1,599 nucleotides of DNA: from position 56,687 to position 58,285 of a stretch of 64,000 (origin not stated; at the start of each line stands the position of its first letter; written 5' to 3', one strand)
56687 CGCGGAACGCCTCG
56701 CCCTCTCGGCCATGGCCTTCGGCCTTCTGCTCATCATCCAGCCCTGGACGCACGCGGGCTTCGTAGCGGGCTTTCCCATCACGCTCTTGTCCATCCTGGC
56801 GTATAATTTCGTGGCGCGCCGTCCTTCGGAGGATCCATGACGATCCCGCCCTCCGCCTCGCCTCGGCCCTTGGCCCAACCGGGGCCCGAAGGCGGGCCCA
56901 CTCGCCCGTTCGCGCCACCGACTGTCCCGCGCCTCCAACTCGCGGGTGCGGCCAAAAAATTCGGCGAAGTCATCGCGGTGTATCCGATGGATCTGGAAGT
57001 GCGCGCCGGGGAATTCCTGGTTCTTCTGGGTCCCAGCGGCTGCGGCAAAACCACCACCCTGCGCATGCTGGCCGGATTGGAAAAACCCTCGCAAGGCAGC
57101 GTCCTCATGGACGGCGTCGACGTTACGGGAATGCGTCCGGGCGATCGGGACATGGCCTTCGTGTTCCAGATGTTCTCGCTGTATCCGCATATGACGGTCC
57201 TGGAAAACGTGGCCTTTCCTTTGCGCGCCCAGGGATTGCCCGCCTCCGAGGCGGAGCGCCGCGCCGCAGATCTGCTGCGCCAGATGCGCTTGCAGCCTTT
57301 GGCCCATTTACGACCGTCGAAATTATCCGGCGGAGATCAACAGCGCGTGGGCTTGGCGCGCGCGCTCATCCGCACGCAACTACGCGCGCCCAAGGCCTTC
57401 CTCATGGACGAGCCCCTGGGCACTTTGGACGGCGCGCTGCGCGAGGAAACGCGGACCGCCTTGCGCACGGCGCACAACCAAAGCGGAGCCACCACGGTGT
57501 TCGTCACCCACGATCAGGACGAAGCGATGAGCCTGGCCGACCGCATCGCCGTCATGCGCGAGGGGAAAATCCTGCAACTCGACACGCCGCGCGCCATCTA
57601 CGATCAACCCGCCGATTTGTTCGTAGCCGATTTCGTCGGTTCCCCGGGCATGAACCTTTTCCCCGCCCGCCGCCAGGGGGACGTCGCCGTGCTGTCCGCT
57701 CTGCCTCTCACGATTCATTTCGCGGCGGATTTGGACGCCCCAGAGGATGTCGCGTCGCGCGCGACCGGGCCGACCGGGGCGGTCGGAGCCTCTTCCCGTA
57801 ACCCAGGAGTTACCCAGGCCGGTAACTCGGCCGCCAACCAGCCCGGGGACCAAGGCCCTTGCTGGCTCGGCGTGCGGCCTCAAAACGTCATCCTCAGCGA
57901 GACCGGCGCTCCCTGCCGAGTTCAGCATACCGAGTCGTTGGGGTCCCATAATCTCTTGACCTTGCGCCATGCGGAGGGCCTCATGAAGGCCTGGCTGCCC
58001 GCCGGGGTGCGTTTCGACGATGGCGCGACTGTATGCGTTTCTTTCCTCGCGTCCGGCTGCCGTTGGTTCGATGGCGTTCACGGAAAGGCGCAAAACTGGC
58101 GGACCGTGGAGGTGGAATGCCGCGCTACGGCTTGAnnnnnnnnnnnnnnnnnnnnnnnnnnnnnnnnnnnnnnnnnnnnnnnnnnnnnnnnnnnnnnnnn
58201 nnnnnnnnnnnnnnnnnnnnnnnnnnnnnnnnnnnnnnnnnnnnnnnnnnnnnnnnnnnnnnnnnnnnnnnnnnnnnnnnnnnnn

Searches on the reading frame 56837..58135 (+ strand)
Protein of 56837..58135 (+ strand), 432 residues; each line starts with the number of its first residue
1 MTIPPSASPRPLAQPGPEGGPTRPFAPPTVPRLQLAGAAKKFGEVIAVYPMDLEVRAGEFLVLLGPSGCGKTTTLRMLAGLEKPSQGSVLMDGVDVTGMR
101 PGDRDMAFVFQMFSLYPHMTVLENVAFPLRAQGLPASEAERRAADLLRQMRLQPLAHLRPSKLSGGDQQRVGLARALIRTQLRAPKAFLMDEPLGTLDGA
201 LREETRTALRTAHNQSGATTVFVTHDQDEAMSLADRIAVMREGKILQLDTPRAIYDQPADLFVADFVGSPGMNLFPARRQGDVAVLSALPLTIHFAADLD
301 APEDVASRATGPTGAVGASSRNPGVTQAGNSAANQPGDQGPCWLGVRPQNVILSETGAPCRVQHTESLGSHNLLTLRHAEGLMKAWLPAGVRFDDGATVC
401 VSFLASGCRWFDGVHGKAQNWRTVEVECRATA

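Call 44: search_protein_families(library=pfam, proteins=[window:56837-58135:+])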
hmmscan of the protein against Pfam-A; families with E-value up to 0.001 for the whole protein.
window:56837-58135:+ (432 aa): 5 families
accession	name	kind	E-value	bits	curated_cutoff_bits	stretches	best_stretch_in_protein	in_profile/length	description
PF00005.33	ABC_tran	-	1e-29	104.3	25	1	51-194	4-136/137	ABC transporter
PF08402.16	TOBE_2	-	3.6e-07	30.6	21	1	344-411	1-76/76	TOBE domain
PF03215.21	Rad17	-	0.00016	22.1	23.8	1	48-80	35-67/186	Rad17 P-loop domain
PF17912.7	OB_MalK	-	0.00023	22.4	27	0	268-294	1-27/53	MalK OB fold domain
PF13401.12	AAA_22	-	0.0006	20.6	27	0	58-85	5-32/130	AAA domain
